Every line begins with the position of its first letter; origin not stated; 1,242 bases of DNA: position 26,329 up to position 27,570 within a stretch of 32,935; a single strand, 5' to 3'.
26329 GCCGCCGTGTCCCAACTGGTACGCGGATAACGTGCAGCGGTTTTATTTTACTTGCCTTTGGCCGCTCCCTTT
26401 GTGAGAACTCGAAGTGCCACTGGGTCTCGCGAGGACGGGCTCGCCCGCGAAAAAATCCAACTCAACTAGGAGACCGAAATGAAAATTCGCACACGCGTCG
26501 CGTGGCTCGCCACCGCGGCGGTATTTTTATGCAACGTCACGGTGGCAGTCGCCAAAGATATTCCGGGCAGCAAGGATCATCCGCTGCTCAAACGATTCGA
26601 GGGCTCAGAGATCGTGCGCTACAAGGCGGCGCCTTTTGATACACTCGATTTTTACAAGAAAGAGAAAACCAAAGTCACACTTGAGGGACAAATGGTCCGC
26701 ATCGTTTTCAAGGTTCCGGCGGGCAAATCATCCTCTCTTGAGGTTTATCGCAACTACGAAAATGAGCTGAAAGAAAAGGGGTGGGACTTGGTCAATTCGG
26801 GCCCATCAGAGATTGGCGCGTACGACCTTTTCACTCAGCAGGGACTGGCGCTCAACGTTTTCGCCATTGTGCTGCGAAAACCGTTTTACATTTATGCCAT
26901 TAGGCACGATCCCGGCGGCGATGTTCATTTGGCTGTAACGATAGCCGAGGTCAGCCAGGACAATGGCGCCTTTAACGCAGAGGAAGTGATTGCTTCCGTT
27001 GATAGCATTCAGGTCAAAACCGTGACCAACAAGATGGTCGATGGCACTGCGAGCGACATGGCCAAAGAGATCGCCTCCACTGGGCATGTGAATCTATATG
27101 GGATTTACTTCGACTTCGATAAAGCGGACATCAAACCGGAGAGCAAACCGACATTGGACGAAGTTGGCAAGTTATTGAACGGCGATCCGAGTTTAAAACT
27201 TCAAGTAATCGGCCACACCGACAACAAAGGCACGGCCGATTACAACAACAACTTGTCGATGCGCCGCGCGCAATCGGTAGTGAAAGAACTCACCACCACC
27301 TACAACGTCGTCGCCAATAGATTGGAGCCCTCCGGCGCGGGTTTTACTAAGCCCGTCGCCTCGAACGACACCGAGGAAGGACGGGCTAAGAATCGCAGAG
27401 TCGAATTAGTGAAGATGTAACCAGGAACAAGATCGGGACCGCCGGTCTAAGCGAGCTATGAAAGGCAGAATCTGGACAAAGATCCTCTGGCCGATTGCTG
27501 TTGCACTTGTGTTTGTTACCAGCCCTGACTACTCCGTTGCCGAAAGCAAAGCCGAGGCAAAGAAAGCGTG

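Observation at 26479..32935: Duplicated three-gene A-B-C cassette of unassigned secreted and membrane proteins behind an OmpA-like gene, carried on an integrase island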

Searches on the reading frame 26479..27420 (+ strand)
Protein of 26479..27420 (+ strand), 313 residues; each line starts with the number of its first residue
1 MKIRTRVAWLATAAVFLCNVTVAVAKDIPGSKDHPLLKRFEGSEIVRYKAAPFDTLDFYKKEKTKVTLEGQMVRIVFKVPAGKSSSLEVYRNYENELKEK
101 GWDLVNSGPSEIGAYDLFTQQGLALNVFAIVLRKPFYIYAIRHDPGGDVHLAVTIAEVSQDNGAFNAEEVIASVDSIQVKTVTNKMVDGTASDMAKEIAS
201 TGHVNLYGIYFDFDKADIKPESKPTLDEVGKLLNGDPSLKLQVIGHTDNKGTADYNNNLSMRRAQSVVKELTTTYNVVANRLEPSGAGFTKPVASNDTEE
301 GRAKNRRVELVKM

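Call 6: search_protein_families(library=pfam, proteins=[window:26479-27420:+], max_evalue=0.1)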
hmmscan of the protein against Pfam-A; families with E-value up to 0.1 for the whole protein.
window:26479-27420:+ (313 aa): 3 families
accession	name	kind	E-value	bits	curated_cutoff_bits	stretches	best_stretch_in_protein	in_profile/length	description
PF00691.25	OmpA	-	8.5e-23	81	27.2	1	210-306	1-98/98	OmpA family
PF16234.10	DUF4892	-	0.0012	18.8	28.8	1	27-104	1-87/183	Domain of unknown function (DUF4892)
PF05359.17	DUF748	-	0.0026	16.3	50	1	205-252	877-924/1037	Domain of Unknown Function (DUF748)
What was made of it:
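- On OmpA C-like peptidoglycan-binding proteins (gene 26479-27420): PF00691 at 81 bits against a cut-off of 27.2 (call 6).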

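Call 7: search_protein_families(library=ncbifam, proteins=[window:26479-27420:+], max_evalue=0.1)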
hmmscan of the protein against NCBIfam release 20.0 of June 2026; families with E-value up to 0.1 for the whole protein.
window:26479-27420:+ (313 aa): 39 families (the best 25 are shown)
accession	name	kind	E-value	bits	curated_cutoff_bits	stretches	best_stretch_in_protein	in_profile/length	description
NF053611.1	YiaD_Gzip_OmpA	equivalog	9.3e-35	120.2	175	1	208-310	103-204/206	YiaD family glycine zipper/OmpA-like lipoprotein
NF053612.1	anchor_PA1041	equivalog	1.3e-28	100.6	250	1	208-310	132-233/236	PA1041 family peptidoglycan-binding anchor lipoprotein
NF053585.1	OMP_LP_YfiB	equivalog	9.3e-27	93.9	128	1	209-311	58-159/163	outer membrane lipoprotein YfiB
NF045787.1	OmpABordt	equivalog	1e-25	90.6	200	1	195-310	72-187/194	outer membrane protein OmpA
NF045788.1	Omp38Acinit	equivalog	1.5e-23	83.5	500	1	177-308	212-342/354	outer membrane protein Omp38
NF053613.1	OMP_toxin_LptF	equivalog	7.5e-23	81.5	400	1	195-310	129-243/256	lipotoxin F family OmpA-related lipoprotein LptF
NF052230.1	T9SS_PorE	exception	1.5e-21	76.4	600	1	204-293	512-600/648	PorE family type IX secretion system protein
NF053607.1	CHU_0125_OmpA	equivalog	2.4e-21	75.9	620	1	181-309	507-633/639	CHU_0125 family OmpA-like outer membrane integrity protein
TIGR02802.1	Pal_lipo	equivalog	1.3e-20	73.5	125.35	1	209-311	2-103/104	peptidoglycan-associated lipoprotein Pal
NF007804.1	PRK10510.1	equivalog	1.8e-20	73.3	307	1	209-310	114-214/219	OmpA family lipoprotein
TIGR03350.1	type_VI_ompA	equivalog_domain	1e-19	70.8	139.8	1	211-310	34-135/137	type VI secretion system protein TssL, long form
NF033763.1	exchanger_TraB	exception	1.5e-19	69.4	700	1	204-310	389-495/522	outer membrane exchange protein TraB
NF006508.0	PRK08944.1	subfamily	4.4e-18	65.6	259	1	211-311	183-286/304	MotB family protein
NF005382.1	PRK06925.1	equivalog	1.7e-16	61.2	264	1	209-311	117-222/225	flagellar motor protein MotS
NF005831.1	PRK07734.1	equivalog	1.8e-16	60.7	301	1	208-311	140-247/250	flagellar motor protein MotB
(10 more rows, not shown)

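Call 61: search_protein_families(library=padloc, proteins=[window:26479-27420:+], max_evalue=0.01)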
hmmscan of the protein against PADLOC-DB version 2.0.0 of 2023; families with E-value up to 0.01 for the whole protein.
window:26479-27420:+ (313 aa): 7 families
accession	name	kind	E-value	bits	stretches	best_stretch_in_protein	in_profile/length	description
PDLC00609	ZorB1|ZorB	-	5.4e-13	47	1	166-310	50-212/232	MotB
PDLC00612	ZorB1|ZorB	-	1.8e-11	42.1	1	241-310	187-264/293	MotB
PDLC00651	ZorB3|ZorB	-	7.3e-09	33.4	1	242-311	127-201/215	MotB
PDLC00610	ZorB1|ZorB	-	2.1e-06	25.5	1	243-310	152-232/254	MotB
PDLC00611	ZorB1|ZorB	-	0.00031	18.5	1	234-284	128-179/240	MotB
PDLC00608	ZorB1|ZorB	-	0.00049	17.5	1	243-310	140-223/243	MotB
PDLC00641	ZorB2|ZorB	-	0.0031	15.2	1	242-310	137-220/238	MotB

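Call 62: search_protein_families(library=phrogs, proteins=[window:26479-27420:+], max_evalue=0.01)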
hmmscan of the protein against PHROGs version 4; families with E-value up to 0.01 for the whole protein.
window:26479-27420:+ (313 aa): 6 families
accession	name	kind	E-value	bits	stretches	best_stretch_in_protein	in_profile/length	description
phrog_7897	-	unknown function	3.4e-30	106.5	1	207-311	216-320/327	-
phrog_15381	-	unknown function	5.6e-10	40.5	1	210-311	13-114/154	-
phrog_25518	-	unknown function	1.6e-09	38.2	1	229-310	440-520/526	-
phrog_21158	-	unknown function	8.1e-07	29.7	1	210-311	160-263/308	-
phrog_26111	-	moron, auxiliary metabolic gene and host takeover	0.00018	21.4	1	178-303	199-321/327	membrane protein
phrog_7537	-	unknown function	0.0059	17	1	208-282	147-223/259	-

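Call 74: find_homologous_proteins(query=window:26479-27420:+, max_evalue=1e-20)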
Query window:26479-27420:+ (313 aa): 5864 proteins with E <= 1e-20 among 8000 candidates; the best 120 are listed.
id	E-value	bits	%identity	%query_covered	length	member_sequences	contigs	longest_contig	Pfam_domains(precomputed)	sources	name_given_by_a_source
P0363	2.8e-203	692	100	100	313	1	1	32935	PF00691.26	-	-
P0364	2.7e-172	590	86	100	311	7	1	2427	PF00691.26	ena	-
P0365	3.1e-169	580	83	100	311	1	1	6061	PF00691.26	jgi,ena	-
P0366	3.9e-158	544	79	100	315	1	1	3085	PF00691.26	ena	-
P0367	2.4e-155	534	78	100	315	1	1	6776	PF00691.26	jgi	jgi:OOP family OmpA-OmpF porin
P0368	2.2e-142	492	72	100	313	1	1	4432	PF00691.26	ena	-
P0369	5.8e-142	490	72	100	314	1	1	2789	PF00691.26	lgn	-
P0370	9.1e-140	483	71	100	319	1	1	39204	PF00691.26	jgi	jgi:OOP family OmpA-OmpF porin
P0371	3.5e-139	481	72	100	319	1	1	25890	PF00691.26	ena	-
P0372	1.9e-138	479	71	100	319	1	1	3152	PF00691.26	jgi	jgi:outer membrane protein OmpA-like peptidoglycan-associated protein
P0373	1.4e-137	476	70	100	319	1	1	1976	PF00691.26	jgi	jgi:OOP family OmpA-OmpF porin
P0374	4.7e-129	448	66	100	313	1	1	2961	PF00691.26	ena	-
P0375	5.3e-121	422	61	100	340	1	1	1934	PF00691.26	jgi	jgi:outer membrane protein OmpA-like peptidoglycan-associated protein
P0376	1.4e-117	410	59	100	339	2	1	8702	PF00691.26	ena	-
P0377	2.6e-108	380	60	100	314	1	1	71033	PF00691.26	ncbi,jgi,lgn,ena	jgi:outer membrane protein OmpA-like peptidoglycan-associated protein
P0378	1.5e-107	378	60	96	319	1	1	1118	PF00691.26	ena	-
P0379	3.5e-107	376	58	99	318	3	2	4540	PF00691.26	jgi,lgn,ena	-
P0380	2.5e-106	373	60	93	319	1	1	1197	PF00691.26,PF16234.11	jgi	jgi:outer membrane protein OmpA-like peptidoglycan-associated protein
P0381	3.7e-105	370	59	100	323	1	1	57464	PF00691.26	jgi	jgi:outer membrane protein OmpA-like peptidoglycan-associated protein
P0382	7.9e-105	369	58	99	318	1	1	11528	PF00691.26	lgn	-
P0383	1.3e-104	368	62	92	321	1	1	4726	PF00691.26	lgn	-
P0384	1.4e-104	368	60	93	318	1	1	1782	PF00691.26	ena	-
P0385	2.3e-104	367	57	100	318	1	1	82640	PF00691.26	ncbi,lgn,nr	ncbi:MAG: OmpA family protein [Methylacidiphilales bacterium]|nr:OmpA family protein [Candidatus Met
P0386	7.5e-104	365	58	100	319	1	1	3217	PF00691.26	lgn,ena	-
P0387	7.8e-104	365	58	96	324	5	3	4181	PF00691.26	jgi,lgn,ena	jgi:outer membrane protein OmpA-like peptidoglycan-associated protein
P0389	6.8e-103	362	57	96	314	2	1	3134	PF00691.26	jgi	jgi:OOP family OmpA-OmpF porin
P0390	9.7e-103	362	59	93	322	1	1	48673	PF00691.26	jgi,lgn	-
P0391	1.0e-102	362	57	96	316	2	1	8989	PF00691.26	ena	-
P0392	6.4e-102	359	56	100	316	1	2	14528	PF00691.26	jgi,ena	-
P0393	4.7e-101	356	55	97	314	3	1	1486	PF00691.26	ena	-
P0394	3.6e-100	353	56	99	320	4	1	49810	PF00691.26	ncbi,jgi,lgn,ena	jgi:outer membrane protein OmpA-like peptidoglycan-associated protein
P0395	6.8e-100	352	57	92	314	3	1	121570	PF00691.26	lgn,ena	-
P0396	1.2e-99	352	57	92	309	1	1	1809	PF00691.26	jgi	-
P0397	1.8e-99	351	57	97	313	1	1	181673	PF00691.26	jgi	jgi:outer membrane protein OmpA-like peptidoglycan-associated protein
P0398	2.1e-98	347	59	92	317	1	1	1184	PF00691.26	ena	-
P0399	3.8e-98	347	55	98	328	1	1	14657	PF00691.26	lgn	-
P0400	4.4e-98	346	55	100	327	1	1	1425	PF00691.26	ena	-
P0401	2.5e-97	344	54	100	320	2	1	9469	PF00691.26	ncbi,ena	-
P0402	3.6e-97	343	55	99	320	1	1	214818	PF00691.26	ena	-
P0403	6.0e-97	343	54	97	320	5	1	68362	PF00691.26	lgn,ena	-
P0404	2.0e-96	341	57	95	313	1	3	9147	PF00691.26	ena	-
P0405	4.0e-96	340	51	100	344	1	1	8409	PF00691.26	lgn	-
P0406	1.5e-94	335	53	99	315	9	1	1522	PF00691.26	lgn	-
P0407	1.4e-92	328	54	100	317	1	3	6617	PF00691.26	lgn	-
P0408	2.8e-91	324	53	100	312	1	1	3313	PF00691.26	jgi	jgi:outer membrane protein OmpA-like peptidoglycan-associated protein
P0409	1.4e-82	296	59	77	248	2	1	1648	PF00691.26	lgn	-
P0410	4.3e-80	287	54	81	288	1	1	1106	PF00691.26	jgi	jgi:OOP family OmpA-OmpF porin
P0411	2.1e-71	259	49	92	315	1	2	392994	PF00691.26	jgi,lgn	jgi:outer membrane protein OmpA-like peptidoglycan-associated protein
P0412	1.9e-68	249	65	58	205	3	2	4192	PF00691.26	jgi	-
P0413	2.3e-67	246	44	98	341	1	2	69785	PF00691.26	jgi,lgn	jgi:outer membrane protein OmpA-like peptidoglycan-associated protein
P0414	4.5e-67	245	44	96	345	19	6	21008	PF00691.26,PF16234.11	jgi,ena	-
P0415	9.4e-67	244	45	93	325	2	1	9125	PF00691.26,PF16234.11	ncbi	-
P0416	1.3e-66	243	44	95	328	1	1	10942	PF00691.26,PF16234.11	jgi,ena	-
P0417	1.6e-66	243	42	99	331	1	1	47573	PF00691.26,PF05359.17,PF16234.11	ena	-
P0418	1.7e-66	243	45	95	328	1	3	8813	PF00691.26,PF16234.11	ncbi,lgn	-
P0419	4.5e-66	241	43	100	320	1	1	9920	PF00691.26,PF16234.11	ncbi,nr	ncbi:MAG: DUF4892 domain-containing protein [Deltaproteobacteria bacterium]|nr:DUF4892 domain-contai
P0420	7.0e-66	241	44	100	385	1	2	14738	PF00691.26,PF16234.11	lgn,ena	-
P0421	3.8e-65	238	43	100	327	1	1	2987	PF00691.26,PF16234.11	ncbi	-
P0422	6.8e-65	237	44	99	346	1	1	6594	PF00691.26,PF16234.11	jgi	jgi:OmpA-OmpF porin, OOP family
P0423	7.2e-65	237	42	100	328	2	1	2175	PF00691.26,PF16234.11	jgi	jgi:OOP family OmpA-OmpF porin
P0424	1.2e-64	237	43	100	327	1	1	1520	PF00691.26,PF16234.11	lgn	-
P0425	2.5e-64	236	44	98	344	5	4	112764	PF00691.26,PF16234.11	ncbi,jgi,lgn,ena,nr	ncbi:MAG: DUF4892 domain-containing protein [Desulfomicrobium sp.]|nr:DUF4892 domain-containing prot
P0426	2.6e-64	236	44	98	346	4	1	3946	PF00691.26,PF16234.11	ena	-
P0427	2.8e-64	235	43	97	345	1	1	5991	PF00691.26,PF16234.11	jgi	jgi:outer membrane protein OmpA-like peptidoglycan-associated protein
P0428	3.8e-64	235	42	93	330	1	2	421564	PF00691.26,PF16234.11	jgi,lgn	jgi:outer membrane protein OmpA-like peptidoglycan-associated protein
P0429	4.0e-64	235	43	97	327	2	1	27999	PF00691.26,PF16234.11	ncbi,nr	ncbi:MAG: OmpA family protein [Verrucomicrobiota bacterium]|nr:OmpA family protein [Verrucomicrobiot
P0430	4.2e-64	235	43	95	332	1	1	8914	PF00691.26,PF16234.11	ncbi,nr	ncbi:MAG: DUF4892 domain-containing protein [Desulfofustis sp.]|nr:DUF4892 domain-containing protein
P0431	5.2e-64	235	43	95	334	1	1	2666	PF00691.26,PF16234.11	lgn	-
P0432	6.1e-64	234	41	96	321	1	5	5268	PF00691.26,PF16234.11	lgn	-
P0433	1.2e-63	233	45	92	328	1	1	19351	PF00691.26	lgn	-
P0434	1.4e-63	233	44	96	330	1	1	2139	PF00691.26,PF16234.11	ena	-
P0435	1.5e-63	233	42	97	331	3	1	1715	PF00691.26,PF16234.11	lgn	-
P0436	1.6e-63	233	43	99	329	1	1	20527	PF00691.26,PF16234.11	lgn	-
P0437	1.6e-63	233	43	98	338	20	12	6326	PF00691.26,PF16234.11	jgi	jgi:outer membrane protein OmpA-like peptidoglycan-associated protein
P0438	1.9e-63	233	43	95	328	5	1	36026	PF00691.26,PF16234.11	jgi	jgi:OmpA-OmpF porin, OOP family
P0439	2.1e-63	233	42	99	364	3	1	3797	PF00691.26,PF16234.11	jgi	jgi:OOP family OmpA-OmpF porin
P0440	2.8e-63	232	42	97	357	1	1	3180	PF00691.26,PF16234.11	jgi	jgi:outer membrane protein OmpA-like peptidoglycan-associated protein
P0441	4.6e-63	231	41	100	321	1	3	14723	PF00691.26,PF16234.11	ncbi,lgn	-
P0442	4.7e-63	231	44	91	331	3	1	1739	PF00691.26,PF16234.11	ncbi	ncbi:MAG: DUF4892 domain-containing protein [Chromatiaceae bacterium]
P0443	4.7e-63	231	44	95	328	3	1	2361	PF00691.26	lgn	-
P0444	5.0e-63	231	42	96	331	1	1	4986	PF00691.26,PF16234.11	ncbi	-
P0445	5.0e-63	231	43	100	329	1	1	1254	PF00691.26,PF16234.11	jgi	jgi:OmpA-OmpF porin, OOP family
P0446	8.0e-63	231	43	97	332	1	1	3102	PF00691.26,PF16234.11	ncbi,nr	ncbi:MAG: DUF4892 domain-containing protein [Thermovirgaceae bacterium]|nr:DUF4892 domain-containing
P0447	9.7e-63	230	44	95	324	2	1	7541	PF00691.26,PF16234.11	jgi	jgi:outer membrane protein OmpA-like peptidoglycan-associated protein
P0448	9.8e-63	230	43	92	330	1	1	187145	PF00691.26,PF16234.11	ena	-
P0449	1.2e-62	230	44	92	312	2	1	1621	PF00691.26,PF16234.11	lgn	-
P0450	1.2e-62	230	43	99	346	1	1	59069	PF00691.26,PF16234.11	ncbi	-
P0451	1.2e-62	230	43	100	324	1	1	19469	PF00691.26,PF16234.11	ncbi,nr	ncbi:MAG: DUF4892 domain-containing protein [Acidobacteriota bacterium]|nr:DUF4892 domain-containing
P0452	1.5e-62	230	44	93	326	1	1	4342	PF00691.26,PF16234.11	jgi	-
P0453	1.6e-62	230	44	98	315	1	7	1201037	PF00691.26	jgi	jgi:outer membrane protein OmpA-like peptidoglycan-associated protein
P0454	1.7e-62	230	43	93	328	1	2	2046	PF00691.26,PF16234.11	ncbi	ncbi:MAG: OmpA family protein [Chthoniobacterales bacterium]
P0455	1.9e-62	229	43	92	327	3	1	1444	PF00691.26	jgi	jgi:outer membrane protein OmpA-like peptidoglycan-associated protein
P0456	2.1e-62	229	41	98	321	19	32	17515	PF00691.26,PF16234.11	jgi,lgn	jgi:OOP family OmpA-OmpF porin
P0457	2.3e-62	229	44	92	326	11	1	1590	PF00691.26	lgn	-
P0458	2.4e-62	229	42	96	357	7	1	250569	PF00691.26,PF16234.11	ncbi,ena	-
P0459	2.5e-62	229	42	95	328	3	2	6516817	PF00691.26,PF16234.11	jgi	-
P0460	3.1e-62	229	43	93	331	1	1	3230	PF00691.26,PF16234.11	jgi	-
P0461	3.4e-62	229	43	98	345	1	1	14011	PF00691.26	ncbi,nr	ncbi:MAG: OmpA family protein [Desulfobacteraceae bacterium]|nr:OmpA family protein [Desulfobacterac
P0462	3.5e-62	229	43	97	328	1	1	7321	PF00691.26,PF16234.11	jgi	jgi:outer membrane protein OmpA-like peptidoglycan-associated protein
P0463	3.6e-62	229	43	98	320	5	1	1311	PF00691.26,PF16234.11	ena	-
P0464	4.3e-62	228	46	91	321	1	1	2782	PF00691.26,PF05359.17,PF16234.11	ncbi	-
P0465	4.4e-62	228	42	100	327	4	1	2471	PF00691.26,PF16234.11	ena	-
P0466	4.5e-62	228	43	95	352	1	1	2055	PF00691.26,PF16234.11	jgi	jgi:OOP family OmpA-OmpF porin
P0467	4.9e-62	228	42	90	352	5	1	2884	PF00691.26,PF05359.17,PF16234.11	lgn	-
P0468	6.1e-62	228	43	96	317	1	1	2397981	PF00691.26,PF16234.11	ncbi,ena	-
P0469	6.3e-62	228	43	99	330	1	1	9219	PF00691.26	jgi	jgi:OOP family OmpA-OmpF porin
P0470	7.0e-62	228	42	97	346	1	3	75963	PF00691.26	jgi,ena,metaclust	metaclust:\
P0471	7.6e-62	227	43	93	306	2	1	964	PF00691.26,PF16234.11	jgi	jgi:outer membrane protein OmpA-like peptidoglycan-associated protein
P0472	8.2e-62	227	45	97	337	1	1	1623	PF00691.26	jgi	jgi:outer membrane protein OmpA-like peptidoglycan-associated protein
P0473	9.3e-62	227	41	96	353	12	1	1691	PF00691.26,PF16234.11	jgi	jgi:outer membrane protein OmpA-like peptidoglycan-associated protein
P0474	1.1e-61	227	42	97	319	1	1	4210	PF00691.26,PF16234.11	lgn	-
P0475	1.3e-61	227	45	90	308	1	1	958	PF00691.26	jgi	jgi:outer membrane protein OmpA-like peptidoglycan-associated protein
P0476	1.6e-61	226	43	98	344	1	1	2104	PF00691.26,PF16234.11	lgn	-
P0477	1.6e-61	226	42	96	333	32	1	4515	PF00691.26,PF16234.11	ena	-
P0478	1.8e-61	226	43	98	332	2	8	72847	PF00691.26,PF16234.11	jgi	jgi:outer membrane protein OmpA-like peptidoglycan-associated protein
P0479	1.9e-61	226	41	94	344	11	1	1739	PF00691.26,PF16234.11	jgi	-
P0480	2.1e-61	226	42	92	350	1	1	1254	PF00691.26,PF05359.17,PF16234.11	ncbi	-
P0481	2.2e-61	226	44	98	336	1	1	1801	PF00691.26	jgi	jgi:outer membrane protein OmpA-like peptidoglycan-associated protein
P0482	2.4e-61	226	42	94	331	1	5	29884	PF00691.26,PF16234.11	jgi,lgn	-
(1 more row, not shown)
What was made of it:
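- Closest known: DUF4892-OmpA family proteins. Same: The gene at 26479-27420 is an ordinary member, with 41-60% identity to proteins annotated this way in many phyla (call 74).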

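Call 76: find_encoding_contigs(protein=P0365, flank=6000, max_places=2)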
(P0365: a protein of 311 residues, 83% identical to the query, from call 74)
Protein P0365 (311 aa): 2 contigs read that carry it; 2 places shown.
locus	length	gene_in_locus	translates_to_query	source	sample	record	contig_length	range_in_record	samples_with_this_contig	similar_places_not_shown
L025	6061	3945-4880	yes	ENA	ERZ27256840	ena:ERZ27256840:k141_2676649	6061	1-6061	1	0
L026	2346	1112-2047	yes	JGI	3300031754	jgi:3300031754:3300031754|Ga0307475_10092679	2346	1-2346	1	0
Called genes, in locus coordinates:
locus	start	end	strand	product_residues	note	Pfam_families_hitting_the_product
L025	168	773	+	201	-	PF07638:Sigma70_ECF, PF04542:Sigma70_r2, PF08281:Sigma70_r4_2, PF04545:Sigma70_r4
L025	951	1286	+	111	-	PF00462:Glutaredoxin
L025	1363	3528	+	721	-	PF00912:Transgly, PF00905:Transpeptidase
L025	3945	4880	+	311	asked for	PF00691:OmpA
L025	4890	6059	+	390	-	?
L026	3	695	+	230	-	?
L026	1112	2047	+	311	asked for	PF00691:OmpA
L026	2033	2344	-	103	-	?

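Call 77: find_encoding_contigs(protein=P0370, flank=8000, max_places=2)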
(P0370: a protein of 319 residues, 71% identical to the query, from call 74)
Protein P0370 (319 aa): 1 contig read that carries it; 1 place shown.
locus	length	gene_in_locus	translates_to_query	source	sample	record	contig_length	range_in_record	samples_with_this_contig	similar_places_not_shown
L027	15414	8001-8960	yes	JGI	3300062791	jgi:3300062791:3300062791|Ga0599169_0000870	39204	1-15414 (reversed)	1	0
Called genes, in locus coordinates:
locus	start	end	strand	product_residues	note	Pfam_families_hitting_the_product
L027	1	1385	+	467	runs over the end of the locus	PF00753:Lactamase_B, PF00581:Rhodanese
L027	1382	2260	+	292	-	-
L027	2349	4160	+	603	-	PF00890:FAD_binding_2, PF03486:HI0933_like (faint), PF07992:Pyr_redox_2 (faint), PF02910:Succ_DH_flav_C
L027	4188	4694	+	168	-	PF05635:23S_rRNA_IVP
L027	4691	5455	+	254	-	PF13085:Fer2_3, PF12838:Fer4_7 (weak), PF13183:Fer4_8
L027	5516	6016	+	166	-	-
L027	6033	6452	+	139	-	PF02261:Asp_decarbox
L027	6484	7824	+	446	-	PF00202:Aminotran_3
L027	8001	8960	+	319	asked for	PF00691:OmpA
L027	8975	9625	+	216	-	-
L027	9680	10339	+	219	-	-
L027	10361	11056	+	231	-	-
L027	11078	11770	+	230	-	-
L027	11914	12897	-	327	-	PF04055:Radical_SAM, PF12345:DUF3641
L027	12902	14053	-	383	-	PF01384:PHO4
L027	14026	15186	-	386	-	PF01728:FtsJ (weak), PF13489:Methyltransf_23, PF01135:PCMT (weak), PF01209:Ubie_methyltran, PF13847:Methyltransf_31, PF08241:Methyltransf_11 (weak), PF13649:Methyltransf_25, PF13847:Methyltransf_31, +3 more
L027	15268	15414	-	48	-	?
